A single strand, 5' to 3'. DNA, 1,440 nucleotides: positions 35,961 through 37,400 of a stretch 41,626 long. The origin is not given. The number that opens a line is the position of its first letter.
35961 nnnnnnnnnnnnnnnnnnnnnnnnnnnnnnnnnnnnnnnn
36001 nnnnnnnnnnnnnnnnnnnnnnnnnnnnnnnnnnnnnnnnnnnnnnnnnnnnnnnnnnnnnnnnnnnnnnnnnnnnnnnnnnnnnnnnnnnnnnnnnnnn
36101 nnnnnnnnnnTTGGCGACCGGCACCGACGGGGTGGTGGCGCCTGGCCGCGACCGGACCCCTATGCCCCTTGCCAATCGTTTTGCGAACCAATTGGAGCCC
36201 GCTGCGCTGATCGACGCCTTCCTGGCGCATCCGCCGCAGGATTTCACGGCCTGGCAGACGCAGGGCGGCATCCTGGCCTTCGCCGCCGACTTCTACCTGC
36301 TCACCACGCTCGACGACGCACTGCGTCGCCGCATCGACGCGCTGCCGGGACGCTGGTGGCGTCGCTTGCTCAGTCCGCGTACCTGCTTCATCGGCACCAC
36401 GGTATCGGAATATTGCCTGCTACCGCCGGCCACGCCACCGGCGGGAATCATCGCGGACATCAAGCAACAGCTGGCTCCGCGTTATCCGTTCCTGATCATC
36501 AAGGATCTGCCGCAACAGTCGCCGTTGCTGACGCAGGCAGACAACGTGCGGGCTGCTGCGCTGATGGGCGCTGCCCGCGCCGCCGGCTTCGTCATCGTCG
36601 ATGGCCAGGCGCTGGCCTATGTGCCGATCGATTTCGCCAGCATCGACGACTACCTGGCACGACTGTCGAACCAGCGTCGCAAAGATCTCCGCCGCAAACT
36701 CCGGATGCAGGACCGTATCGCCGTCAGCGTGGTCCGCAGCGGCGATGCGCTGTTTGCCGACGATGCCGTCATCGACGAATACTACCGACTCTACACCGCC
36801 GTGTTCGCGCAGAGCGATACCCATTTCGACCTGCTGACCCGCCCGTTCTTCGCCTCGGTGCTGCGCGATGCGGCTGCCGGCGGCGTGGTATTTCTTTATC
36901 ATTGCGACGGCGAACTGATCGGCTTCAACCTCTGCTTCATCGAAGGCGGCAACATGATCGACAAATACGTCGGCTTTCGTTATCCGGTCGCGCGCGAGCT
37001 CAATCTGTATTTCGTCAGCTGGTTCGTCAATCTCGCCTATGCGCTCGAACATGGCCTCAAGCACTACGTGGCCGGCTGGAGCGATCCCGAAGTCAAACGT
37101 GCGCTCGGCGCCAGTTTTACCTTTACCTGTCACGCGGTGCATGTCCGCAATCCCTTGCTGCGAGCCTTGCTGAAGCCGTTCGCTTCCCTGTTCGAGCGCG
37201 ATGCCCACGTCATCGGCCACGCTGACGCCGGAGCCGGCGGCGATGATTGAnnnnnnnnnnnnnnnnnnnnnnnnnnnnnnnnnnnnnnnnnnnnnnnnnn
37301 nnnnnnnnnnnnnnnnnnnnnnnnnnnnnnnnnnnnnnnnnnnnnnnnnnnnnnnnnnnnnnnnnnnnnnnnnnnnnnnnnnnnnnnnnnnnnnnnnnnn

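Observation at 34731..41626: Convergent operons resembling an uncharacterised aminolipid or amino-glycolipid tailoring pathway (dedicated KS+ACP, omega-aminotransferase, FemAB-like GNAT, arginase-fold hydrolase; DegT plus ArnE/F-like flippase)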

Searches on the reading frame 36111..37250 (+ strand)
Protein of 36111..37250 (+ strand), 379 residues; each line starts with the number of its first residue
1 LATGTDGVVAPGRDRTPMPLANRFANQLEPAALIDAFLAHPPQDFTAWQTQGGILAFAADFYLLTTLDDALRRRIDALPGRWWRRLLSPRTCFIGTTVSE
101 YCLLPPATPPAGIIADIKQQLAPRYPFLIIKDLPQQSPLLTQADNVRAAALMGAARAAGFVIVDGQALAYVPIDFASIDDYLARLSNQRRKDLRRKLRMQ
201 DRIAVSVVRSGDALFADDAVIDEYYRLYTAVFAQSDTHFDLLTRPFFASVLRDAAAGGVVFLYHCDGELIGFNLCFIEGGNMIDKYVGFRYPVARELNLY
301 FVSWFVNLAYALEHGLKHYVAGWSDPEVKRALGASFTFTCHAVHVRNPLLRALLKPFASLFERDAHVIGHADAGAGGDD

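Call 3: search_protein_families(library=pfam, proteins=[window:36111-37250:+], max_evalue=0.01)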
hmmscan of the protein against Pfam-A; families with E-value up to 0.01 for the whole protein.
window:36111-37250:+ (379 aa): 2 families
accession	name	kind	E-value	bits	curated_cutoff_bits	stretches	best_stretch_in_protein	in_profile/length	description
PF04339.18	FemAB_like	-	2.8e-13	50.2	27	1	155-357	149-346/369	Peptidogalycan biosysnthesis/recognition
PF13480.13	Acetyltransf_6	-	4.8e-10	40.2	22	1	188-329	2-142/143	Acetyltransferase (GNAT) domain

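Call 4: search_protein_families(library=ncbifam, proteins=[window:36111-37250:+], max_evalue=0.01)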
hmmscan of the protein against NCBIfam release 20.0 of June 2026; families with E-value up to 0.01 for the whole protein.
window:36111-37250:+ (379 aa): 0 families

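Call 6: find_encoding_contigs(protein=window:36162-37250:+, flank=10000, max_places=8)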
Protein window:36162-37250:+ (362 aa): no gene with exactly this product is on record in the collection.

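Call 7: find_related_loci(query=window:36162-37250:+, collection=genome_contigs, flank=10000)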
Query window:36162-37250:+ (362 aa) in genome_contigs; peptide patterns used: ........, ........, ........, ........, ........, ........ (x = any residue, [..] = any of these).
100 stretches matched a pattern; 15 encode a relative of the query (tblastn E <= 1e-3); 15 distinct loci.
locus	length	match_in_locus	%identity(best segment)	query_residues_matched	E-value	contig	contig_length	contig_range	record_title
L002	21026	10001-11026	54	7-347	8e-128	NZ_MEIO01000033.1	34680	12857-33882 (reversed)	Snodgrassella alvi strain WF3-3 1196083.65_ctg7180000001904, whole genome shotgun sequence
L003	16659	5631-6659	54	6-347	1e-125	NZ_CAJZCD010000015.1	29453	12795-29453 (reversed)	Snodgrassella communis strain LMG 28360, whole genome shotgun sequence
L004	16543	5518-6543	54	7-347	2e-125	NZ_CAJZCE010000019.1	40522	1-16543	Snodgrassella gandavensis strain LMG 30236, whole genome shotgun sequence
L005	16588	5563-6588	54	7-347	3e-125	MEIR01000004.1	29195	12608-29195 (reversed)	Snodgrassella alvi strain Nev4-2 1196083.62_ctg7180000001403, whole genome shotgun sequence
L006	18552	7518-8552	53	6-349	3e-124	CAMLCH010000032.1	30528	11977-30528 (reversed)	MAG: Snodgrassella alvi isolate SRR10810031_bin.8_metawrap_v1.3.0_MAG genome assembly, contig: ERZ12407359_219, whole ge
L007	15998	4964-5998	52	6-349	1e-122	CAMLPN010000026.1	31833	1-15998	MAG: uncultured Neisseriaceae bacterium isolate SRR12180971_bin.3_metawrap_v1.3.0_MAG genome assembly, contig: ERZ125931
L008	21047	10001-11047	54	7-357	3e-110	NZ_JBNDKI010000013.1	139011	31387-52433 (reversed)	Luteibacter sp. 621 Ga0502207_13, whole genome shotgun sequence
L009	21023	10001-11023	58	7-349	1e-110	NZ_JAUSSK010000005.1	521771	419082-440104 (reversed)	Luteibacter jiangsuensis strain CC60 Ga0466890_05, whole genome shotgun sequence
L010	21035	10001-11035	57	7-350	3e-110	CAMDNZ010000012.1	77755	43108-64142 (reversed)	MAG: Bordetella parapertussis isolate ZH-03apr19-35 genome assembly, contig: ZH-03apr19-C224, whole genome shotgun seque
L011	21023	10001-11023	57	7-349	2e-109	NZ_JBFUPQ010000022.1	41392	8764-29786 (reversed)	Luteibacter sp. RCC_6_2 NODE_22_length_41392_cov_176.396345, whole genome shotgun sequence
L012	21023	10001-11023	58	7-349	7e-109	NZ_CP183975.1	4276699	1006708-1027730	Luteibacter sp. E-22 chromosome, complete genome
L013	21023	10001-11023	56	7-349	3e-103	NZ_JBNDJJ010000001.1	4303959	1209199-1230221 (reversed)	Luteibacter sp. W1I16 Ga0505361_01, whole genome shotgun sequence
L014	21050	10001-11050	49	7-356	4e-92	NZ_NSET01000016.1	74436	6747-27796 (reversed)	Xanthomonas maliensis strain LMG 27592 LMG27592_contig_16, whole genome shotgun sequence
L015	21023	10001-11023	53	7-347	3e-87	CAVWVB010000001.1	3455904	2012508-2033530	MAG: uncultured Gammaproteobacteria bacterium isolate MFD05442.bin.1.13 genome assembly, contig: contig_21163, whole gen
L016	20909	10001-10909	31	39-347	1e-36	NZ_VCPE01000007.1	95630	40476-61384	Brucella haematophila strain CCUG 38531 contig_7, whole genome shotgun sequence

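Call 15: find_homologous_proteins(query=window:36162-37250:+, max_evalue=0.00001)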
Query window:36162-37250:+ (362 aa): 1607 proteins with E <= 0.00001 among 8000 candidates; the best 120 are listed.
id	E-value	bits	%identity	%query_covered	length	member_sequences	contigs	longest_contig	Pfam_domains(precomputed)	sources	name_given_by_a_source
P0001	2.2e-243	825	100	100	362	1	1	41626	PF13480.14,PF04339.19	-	-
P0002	7.1e-149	514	67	97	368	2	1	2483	PF04339.19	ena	-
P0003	2.3e-136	473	60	96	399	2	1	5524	PF13480.14,PF04339.19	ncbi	-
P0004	1.4e-134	467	59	96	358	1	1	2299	PF13480.14,PF04339.19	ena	-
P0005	1.2e-133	464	60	96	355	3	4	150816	PF13480.14,PF04339.19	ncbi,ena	-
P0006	1.9e-133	463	59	96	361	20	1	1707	PF13480.14,PF04339.19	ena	-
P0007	7.0e-133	461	59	95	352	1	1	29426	PF13480.14,PF04339.19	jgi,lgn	-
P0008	2.2e-132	460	60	98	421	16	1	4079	PF13480.14,PF04339.19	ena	-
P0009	1.8e-131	457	59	96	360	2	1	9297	PF13480.14,PF04339.19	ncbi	-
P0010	3.4e-131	456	59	96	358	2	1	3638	PF13480.14,PF04339.19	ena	-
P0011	3.8e-131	456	57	98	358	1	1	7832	PF13480.14,PF04339.19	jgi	jgi:predicted N-acyltransferase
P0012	4.2e-131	455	59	96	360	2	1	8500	PF13480.14,PF04339.19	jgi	jgi:hypothetical protein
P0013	6.0e-131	455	60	95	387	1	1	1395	PF13480.14,PF04339.19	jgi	jgi:Acetyltransferase (GNAT) domain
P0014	2.5e-130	453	62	94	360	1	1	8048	PF13480.14,PF04339.19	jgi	jgi:hypothetical protein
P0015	3.3e-130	452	61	94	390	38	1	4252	PF13480.14,PF04339.19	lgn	-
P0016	3.8e-130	452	59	95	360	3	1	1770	PF13480.14,PF04339.19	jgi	jgi:peptidoglycan biosynthesis/recognition FemAB-like protein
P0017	5.7e-130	452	59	98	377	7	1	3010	PF13480.14,PF04339.19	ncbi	-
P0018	1.1e-129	451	61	98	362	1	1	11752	PF13480.14,PF04339.19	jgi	jgi:predicted N-acyltransferase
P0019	1.3e-129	451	59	96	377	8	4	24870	PF13480.14,PF04339.19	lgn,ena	-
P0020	1.6e-129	450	60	95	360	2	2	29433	PF13480.14,PF04339.19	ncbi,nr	ncbi:MAG TPA: GNAT family N-acetyltransferase [Burkholderiales bacterium]|nr:GNAT family N-acetyltra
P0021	2.5e-129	450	59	95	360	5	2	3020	PF13480.14,PF04339.19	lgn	-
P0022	5.4e-129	448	59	95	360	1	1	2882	PF13480.14,PF04339.19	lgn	-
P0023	1.6e-128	447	58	96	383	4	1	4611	PF13480.14,PF04339.19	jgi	jgi:hypothetical protein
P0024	2.8e-128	446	58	96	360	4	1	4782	PF13480.14,PF04339.19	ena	-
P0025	4.9e-128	445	60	94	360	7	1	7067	PF13480.14,PF04339.19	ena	-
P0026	6.9e-128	445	58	95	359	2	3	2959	PF13480.14,PF04339.19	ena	-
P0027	1.4e-127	444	59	95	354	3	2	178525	PF04339.19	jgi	jgi:uncharacterized protein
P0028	1.5e-127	444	60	94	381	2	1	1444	PF13480.14,PF04339.19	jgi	jgi:hypothetical protein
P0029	2.8e-127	443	56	96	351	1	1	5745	PF13480.14,PF04339.19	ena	-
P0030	5.9e-127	442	61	94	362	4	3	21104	PF13480.14,PF04339.19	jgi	jgi:hypothetical protein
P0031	5.9e-127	442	61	94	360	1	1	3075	PF13480.14,PF04339.19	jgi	-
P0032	6.0e-127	442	58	94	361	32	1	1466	PF13480.14,PF04339.19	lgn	-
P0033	1.1e-126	441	60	95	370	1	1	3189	PF13480.14,PF04339.19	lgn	-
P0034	1.6e-126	440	58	95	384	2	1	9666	PF13480.14,PF04339.19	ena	-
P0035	2.5e-126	440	59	95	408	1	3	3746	PF13480.14,PF04339.19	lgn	-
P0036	3.4e-126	439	59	94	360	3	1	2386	PF13480.14,PF04339.19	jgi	-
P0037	3.8e-126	439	57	95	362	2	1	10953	PF13480.14,PF04339.19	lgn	-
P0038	4.9e-126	439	58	97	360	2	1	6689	PF13480.14,PF04339.19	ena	-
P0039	5.7e-126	439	58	94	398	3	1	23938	PF13480.14,PF04339.19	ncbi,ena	-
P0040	7.4e-126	438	58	94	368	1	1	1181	PF04339.19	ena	-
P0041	9.1e-126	438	57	96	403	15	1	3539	PF13480.14,PF04339.19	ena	-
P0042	2.1e-125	437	58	94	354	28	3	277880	PF13480.14,PF04339.19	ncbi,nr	ncbi:MAG: GNAT family N-acetyltransferase [Bordetella sp. SCN 67-23]|nr:MAG: GNAT family N-acetyltra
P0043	3.3e-125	436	57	96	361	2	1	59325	PF13480.14,PF04339.19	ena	-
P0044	4.1e-125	436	60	94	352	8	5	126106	PF13480.14,PF04339.19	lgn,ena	-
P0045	6.0e-125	435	56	97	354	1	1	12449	PF13480.14,PF04339.19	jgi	jgi:hypothetical protein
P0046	6.1e-125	435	56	97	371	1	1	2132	PF13480.14,PF04339.19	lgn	-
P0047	9.7e-125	435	58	95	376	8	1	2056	PF13480.14,PF04339.19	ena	-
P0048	1.0e-124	434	59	95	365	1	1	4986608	PF13480.14,PF04339.19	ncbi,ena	-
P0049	1.0e-124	434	59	96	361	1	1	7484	PF04339.19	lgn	-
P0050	1.0e-124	434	57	96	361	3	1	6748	PF13480.14,PF04339.19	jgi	jgi:hypothetical protein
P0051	1.2e-124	434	56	98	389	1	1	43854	PF13480.14,PF04339.19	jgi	jgi:hypothetical protein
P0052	1.3e-124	434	59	94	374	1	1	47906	PF13480.14,PF04339.19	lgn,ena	-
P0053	1.7e-124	434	57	94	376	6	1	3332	PF13480.14,PF04339.19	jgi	-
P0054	1.8e-124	434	59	94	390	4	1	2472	PF13480.14,PF04339.19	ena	-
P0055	2.1e-124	433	58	96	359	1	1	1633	PF13480.14,PF04339.19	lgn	-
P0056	2.1e-124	433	58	95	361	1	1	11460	PF13480.14,PF04339.19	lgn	-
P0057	2.4e-124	433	58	94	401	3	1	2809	PF13480.14,PF04339.19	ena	-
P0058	2.7e-124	433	57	94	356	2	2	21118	PF13480.14,PF04339.19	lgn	-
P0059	3.2e-124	433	59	94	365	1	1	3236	PF13480.14,PF04339.19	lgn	-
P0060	4.2e-124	432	56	97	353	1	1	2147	PF13480.14,PF04339.19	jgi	jgi:hypothetical protein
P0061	4.4e-124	432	57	94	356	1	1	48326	PF04339.19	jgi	jgi:hypothetical protein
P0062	5.1e-124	432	58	95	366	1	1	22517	PF04339.19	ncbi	-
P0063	1.2e-123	431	56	96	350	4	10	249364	PF13480.14,PF04339.19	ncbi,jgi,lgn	-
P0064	2.5e-123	430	56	97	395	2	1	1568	PF13480.14,PF04339.19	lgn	-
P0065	3.0e-123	430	56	95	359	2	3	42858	PF13480.14,PF04339.19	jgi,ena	-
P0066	3.3e-123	429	56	97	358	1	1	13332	PF13480.14,PF04339.19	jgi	jgi:uncharacterized protein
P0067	3.9e-123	429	57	96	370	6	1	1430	PF13480.14,PF04339.19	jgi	-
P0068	4.1e-123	429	58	94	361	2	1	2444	PF13480.14,PF04339.19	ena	-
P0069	4.1e-123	429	56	97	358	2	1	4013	PF13480.14,PF04339.19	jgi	-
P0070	5.8e-123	429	58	95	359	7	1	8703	PF13480.14,PF04339.19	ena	-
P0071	7.0e-123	428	58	99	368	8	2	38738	PF04339.19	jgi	-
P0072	7.8e-123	428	56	97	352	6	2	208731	PF13480.14,PF04339.19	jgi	-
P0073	1.2e-122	428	58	98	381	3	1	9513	PF04339.19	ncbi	-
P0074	1.4e-122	427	57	96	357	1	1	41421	PF13480.14,PF04339.19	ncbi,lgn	-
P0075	1.9e-122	427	55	94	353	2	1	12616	PF13480.14,PF04339.19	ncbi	ncbi:MAG: GNAT family N-acetyltransferase [Betaproteobacteria bacterium]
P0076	3.2e-122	426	56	94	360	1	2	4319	PF13480.14,PF04339.19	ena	-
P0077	3.8e-122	426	57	96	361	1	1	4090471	PF13480.14,PF04339.19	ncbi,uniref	ncbi:MAG: GNAT family N-acetyltransferase [Rudaea sp.]|uniref:GNAT family N-acetyltransferase n=1 Ta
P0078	4.0e-122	426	56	97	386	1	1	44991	PF13480.14,PF04339.19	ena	-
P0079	5.4e-122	425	57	94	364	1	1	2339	PF04339.19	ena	-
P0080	8.0e-122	425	57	97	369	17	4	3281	PF13480.14,PF04339.19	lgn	-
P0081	9.1e-122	425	53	96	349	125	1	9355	PF13480.14,PF04339.19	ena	-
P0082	1.0e-121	425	56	94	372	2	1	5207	PF13480.14,PF04339.19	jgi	-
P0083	1.2e-121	424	55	96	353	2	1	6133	PF13480.14,PF04339.19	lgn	-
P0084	1.2e-121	424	60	94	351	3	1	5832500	PF13480.14,PF04339.19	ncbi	ncbi:GNAT family N-acetyltransferase [Xylophilus sp. GW821-FHT01B05]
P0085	1.3e-121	424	58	94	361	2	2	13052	PF13480.14,PF04339.19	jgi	jgi:predicted N-acyltransferase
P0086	1.5e-121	424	59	95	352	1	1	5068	PF13480.14,PF04339.19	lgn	-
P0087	1.6e-121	424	59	94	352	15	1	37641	PF13480.14,PF04339.19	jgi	-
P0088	1.7e-121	424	59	94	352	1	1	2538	PF13480.14,PF04339.19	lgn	-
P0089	2.2e-121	423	57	98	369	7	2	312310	PF04339.19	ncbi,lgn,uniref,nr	ncbi:peptidogalycan biosysnthesis protein [Dokdonella sp.]|uniref:peptidogalycan biosysnthesis prote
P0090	2.7e-121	423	56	95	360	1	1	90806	PF13480.14,PF04339.19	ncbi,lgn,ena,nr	ncbi:MAG: GNAT family N-acetyltransferase [Betaproteobacteria bacterium]|nr:GNAT family N-acetyltran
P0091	3.0e-121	423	54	97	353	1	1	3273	PF13480.14,PF04339.19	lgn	-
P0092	4.2e-121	423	55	98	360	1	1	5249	PF13480.14,PF04339.19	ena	-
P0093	4.3e-121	423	54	97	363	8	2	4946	PF13480.14,PF04339.19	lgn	-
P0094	5.8e-121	422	60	94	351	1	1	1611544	PF13480.14,PF04339.19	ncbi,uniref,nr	ncbi:peptidogalycan biosysnthesis protein [Ramlibacter humi]|uniref:GNAT family N-acetyltransferase 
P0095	6.4e-121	422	57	97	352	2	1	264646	PF13480.14,PF04339.19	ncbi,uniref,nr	ncbi:GNAT family N-acetyltransferase [Dyella sp. C9]|uniref:GNAT family N-acetyltransferase n=1 Tax=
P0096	6.7e-121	422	57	94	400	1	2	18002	PF13480.14,PF04339.19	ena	-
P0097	1.3e-120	421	57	95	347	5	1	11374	PF13480.14,PF04339.19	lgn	-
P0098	1.4e-120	421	57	94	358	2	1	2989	PF13480.14,PF04339.19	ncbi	ncbi:MAG: GNAT family N-acetyltransferase [Thermoanaerobaculia bacterium]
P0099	1.4e-120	421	54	97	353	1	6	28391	PF13480.14,PF04339.19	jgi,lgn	jgi:hypothetical protein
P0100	1.4e-120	421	57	95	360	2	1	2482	PF13480.14,PF04339.19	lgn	-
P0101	1.4e-120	421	56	97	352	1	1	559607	PF13480.14,PF04339.19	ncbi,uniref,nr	ncbi:GNAT family N-acetyltransferase [Dyella solisilvae]|uniref:GNAT family N-acetyltransferase n=1 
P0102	1.7e-120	421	56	97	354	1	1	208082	PF13480.14,PF04339.19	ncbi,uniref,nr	ncbi:GNAT family N-acetyltransferase [Dyella subtropica]|uniref:GNAT family N-acetyltransferase n=1 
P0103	1.7e-120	421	55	94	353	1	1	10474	PF13480.14,PF04339.19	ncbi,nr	ncbi:MAG TPA: GNAT family N-acetyltransferase [Methylophilaceae bacterium]|nr:GNAT family N-acetyltr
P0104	1.8e-120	420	55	95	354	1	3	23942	PF13480.14,PF04339.19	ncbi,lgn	-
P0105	2.1e-120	420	55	94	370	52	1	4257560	PF13480.14,PF04339.19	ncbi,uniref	ncbi:GNAT family N-acetyltransferase [Pseudomonas luteola]|uniref:GNAT family N-acetyltransferase n=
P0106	2.2e-120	420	57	98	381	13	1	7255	PF04339.19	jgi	-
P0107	2.2e-120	420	56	94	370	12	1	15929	PF04339.19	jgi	-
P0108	2.7e-120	420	54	96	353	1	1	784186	PF13480.14,PF04339.19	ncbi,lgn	-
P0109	2.8e-120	420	54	94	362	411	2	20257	PF13480.14,PF04339.19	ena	-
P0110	3.6e-120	419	55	95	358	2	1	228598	PF13480.14,PF04339.19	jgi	jgi:uncharacterized protein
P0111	4.1e-120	419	56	95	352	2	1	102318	PF13480.14,PF04339.19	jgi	-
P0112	4.4e-120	419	57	97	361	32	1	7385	PF13480.14,PF04339.19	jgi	jgi:hypothetical protein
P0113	4.4e-120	419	56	94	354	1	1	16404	PF13480.14,PF04339.19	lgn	-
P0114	5.9e-120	419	57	95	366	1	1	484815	PF13480.14,PF04339.19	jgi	jgi:predicted N-acyltransferase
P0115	6.0e-120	419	55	97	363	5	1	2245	PF13480.14,PF04339.19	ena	-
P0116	7.7e-120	418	55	97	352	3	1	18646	PF13480.14,PF04339.19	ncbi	-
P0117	8.9e-120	418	56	98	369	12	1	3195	PF04339.19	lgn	-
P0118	9.7e-120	418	55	97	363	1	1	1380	PF13480.14,PF04339.19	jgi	jgi:hypothetical protein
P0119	9.7e-120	418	55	94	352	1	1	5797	PF04339.19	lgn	-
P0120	1.0e-119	418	56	94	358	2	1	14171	PF13480.14,PF04339.19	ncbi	-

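Call 16: find_encoding_contigs(protein=P0105, flank=10000, max_places=1)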
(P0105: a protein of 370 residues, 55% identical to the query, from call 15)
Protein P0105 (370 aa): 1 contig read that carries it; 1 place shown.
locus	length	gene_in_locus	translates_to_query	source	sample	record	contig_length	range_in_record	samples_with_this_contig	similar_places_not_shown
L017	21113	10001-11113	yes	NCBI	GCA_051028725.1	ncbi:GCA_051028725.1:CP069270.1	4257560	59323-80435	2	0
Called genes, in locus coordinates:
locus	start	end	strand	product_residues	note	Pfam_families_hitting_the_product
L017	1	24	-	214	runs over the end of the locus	PF00702:Hydrolase, PF08282:Hydrolase_3 (faint), PF12710:HAD, PF13419:HAD_2, PF13242:Hydrolase_like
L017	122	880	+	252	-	PF00106:adh_short, PF01370:Epimerase (weak), PF08659:KR, PF13561:adh_short_C2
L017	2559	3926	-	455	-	PF00120:Gln-synt_C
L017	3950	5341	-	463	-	PF00202:Aminotran_3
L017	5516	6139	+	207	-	PF02798:GST_N, PF13417:GST_N_3, PF13409:GST_N_2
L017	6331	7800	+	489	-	PF00245:Alk_phosphatase, PF01676:Metalloenzyme (faint), PF00245:Alk_phosphatase (weak)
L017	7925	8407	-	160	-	PF13302:Acetyltransf_3 (weak), PF13527:Acetyltransf_9 (weak), PF00583:Acetyltransf_1, PF13508:Acetyltransf_7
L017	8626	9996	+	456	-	PF00202:Aminotran_3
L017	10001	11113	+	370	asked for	PF04339:FemAB_like, PF13480:Acetyltransf_6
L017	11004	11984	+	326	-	PF00491:Arginase (weak)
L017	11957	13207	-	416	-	PF01041:DegT_DnrJ_EryC1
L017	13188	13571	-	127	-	PF00892:EamA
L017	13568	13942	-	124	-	PF00892:EamA (weak)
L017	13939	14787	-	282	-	PF00561:Abhydrolase_1, PF12146:Hydrolase_4, PF12697:Abhydrolase_6, PF00326:Peptidase_S9 (faint), PF20408:Abhydrolase_11 (faint)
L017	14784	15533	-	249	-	PF06888:Put_Phosphatase (weak), PF12710:HAD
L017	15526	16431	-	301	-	PF25917:BSH_RND, PF25984:BSH_YknX (weak)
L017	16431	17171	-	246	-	PF00005:ABC_tran, PF13304:AAA_21 (faint), PF02463:SMC_N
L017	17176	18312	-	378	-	PF02687:FtsX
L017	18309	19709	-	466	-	PF02321:OEP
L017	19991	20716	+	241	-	PF00072:Response_reg, PF00486:Trans_reg_C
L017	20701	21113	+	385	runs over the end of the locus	PF00672:HAMP, PF00512:HisKA, PF02518:HATPase_c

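Call 17: find_encoding_contigs(protein=P0005, flank=10000, max_places=1)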
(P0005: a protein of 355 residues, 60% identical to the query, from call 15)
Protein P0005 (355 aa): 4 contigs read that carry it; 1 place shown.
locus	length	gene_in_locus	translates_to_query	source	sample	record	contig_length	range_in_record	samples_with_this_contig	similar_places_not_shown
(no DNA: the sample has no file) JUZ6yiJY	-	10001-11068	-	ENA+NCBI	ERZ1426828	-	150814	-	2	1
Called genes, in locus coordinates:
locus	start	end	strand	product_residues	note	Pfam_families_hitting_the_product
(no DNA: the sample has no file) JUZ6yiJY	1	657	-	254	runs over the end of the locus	PF00756:Esterase, PF12146:Hydrolase_4 (weak), PF00326:Peptidase_S9 (weak)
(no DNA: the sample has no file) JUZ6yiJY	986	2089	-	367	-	PF08240:ADH_N, PF00107:ADH_zinc_N, PF13602:ADH_zinc_N_2 (weak)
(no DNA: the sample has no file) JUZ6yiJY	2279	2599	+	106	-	PF00111:Fer2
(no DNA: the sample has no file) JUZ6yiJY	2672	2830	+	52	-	-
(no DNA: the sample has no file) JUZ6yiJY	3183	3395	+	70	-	-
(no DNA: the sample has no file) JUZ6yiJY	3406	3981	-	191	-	PF12804:NTP_transf_3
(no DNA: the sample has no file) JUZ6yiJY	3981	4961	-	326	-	PF02625:XdhC_CoxI, PF13478:XdhC_C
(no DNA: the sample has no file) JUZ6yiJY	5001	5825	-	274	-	PF02562:PhoH, PF13245:AAA_19 (weak), PF13604:AAA_30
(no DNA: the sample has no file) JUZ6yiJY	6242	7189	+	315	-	PF00753:Lactamase_B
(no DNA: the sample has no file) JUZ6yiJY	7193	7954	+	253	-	PF00977:His_biosynth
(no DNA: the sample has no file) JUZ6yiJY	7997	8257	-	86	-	-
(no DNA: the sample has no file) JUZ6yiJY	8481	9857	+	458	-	PF00202:Aminotran_3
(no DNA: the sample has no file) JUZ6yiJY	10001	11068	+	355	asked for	PF04339:FemAB_like, PF13480:Acetyltransf_6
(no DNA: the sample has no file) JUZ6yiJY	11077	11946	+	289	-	PF00491:Arginase (faint)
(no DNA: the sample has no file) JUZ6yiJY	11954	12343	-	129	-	PF00892:EamA (weak)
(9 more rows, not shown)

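Call 18: find_encoding_contigs(protein=P0094, flank=10000, max_places=1)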
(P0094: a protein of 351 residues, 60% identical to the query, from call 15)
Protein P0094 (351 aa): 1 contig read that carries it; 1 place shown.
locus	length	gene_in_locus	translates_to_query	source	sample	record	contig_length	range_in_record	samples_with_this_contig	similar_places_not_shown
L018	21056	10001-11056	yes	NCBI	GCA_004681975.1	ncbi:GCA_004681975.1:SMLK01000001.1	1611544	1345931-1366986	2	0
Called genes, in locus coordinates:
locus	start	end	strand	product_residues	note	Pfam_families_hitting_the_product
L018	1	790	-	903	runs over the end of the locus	PF01411:tRNA-synt_2c, PF07973:tRNA_SAD, PF02272:DHHA1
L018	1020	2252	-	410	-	PF07690:MFS_1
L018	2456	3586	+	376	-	PF05552:MS_channel_1st_1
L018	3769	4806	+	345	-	PF13439:Glyco_transf_4, PF13579:Glyco_trans_4_4, PF00534:Glycos_transf_1, PF13692:Glyco_trans_1_4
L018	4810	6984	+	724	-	PF14742:GDE_N_bis, PF17389:Bac_rhamnosid6H, PF22422:MGH1-like_GH, PF06202:GDE_C (weak)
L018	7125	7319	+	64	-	-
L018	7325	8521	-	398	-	PF07690:MFS_1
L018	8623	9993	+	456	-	PF00202:Aminotran_3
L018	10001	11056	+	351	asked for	PF04339:FemAB_like, PF13480:Acetyltransf_6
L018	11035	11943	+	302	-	PF00491:Arginase (faint)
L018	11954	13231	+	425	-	PF25371:DUF7884 (weak), PF02353:CMAS, PF13489:Methyltransf_23, PF08241:Methyltransf_11, PF08242:Methyltransf_12, PF13649:Methyltransf_25, PF13847:Methyltransf_31 (weak)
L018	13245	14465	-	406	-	PF01041:DegT_DnrJ_EryC1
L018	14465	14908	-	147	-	PF00892:EamA (weak)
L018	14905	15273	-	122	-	PF00892:EamA (weak)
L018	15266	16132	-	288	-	PF00561:Abhydrolase_1, PF12146:Hydrolase_4, PF00326:Peptidase_S9 (faint)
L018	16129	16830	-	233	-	PF06888:Put_Phosphatase, PF12710:HAD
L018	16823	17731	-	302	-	PF25919:BSH_CusB (faint), PF25917:BSH_RND (weak)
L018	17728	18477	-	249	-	PF00005:ABC_tran, PF13304:AAA_21 (weak), PF02463:SMC_N (weak)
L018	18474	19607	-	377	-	PF02687:FtsX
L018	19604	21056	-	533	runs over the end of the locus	PF02321:OEP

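Call 20: search_solved_structures(query=window:36162-37250:+, max_evalue=1)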
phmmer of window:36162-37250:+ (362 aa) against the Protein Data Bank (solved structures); distinct sequences matched with E-value up to 1: 2.
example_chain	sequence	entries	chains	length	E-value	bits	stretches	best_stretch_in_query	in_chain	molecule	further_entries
4ob1_A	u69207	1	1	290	0.56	12.5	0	298-328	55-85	Cobalt-containing nitrile hydratase subunit alpha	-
6td5_L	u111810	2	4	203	0.97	11.7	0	203-248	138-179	Proteasome subunit beta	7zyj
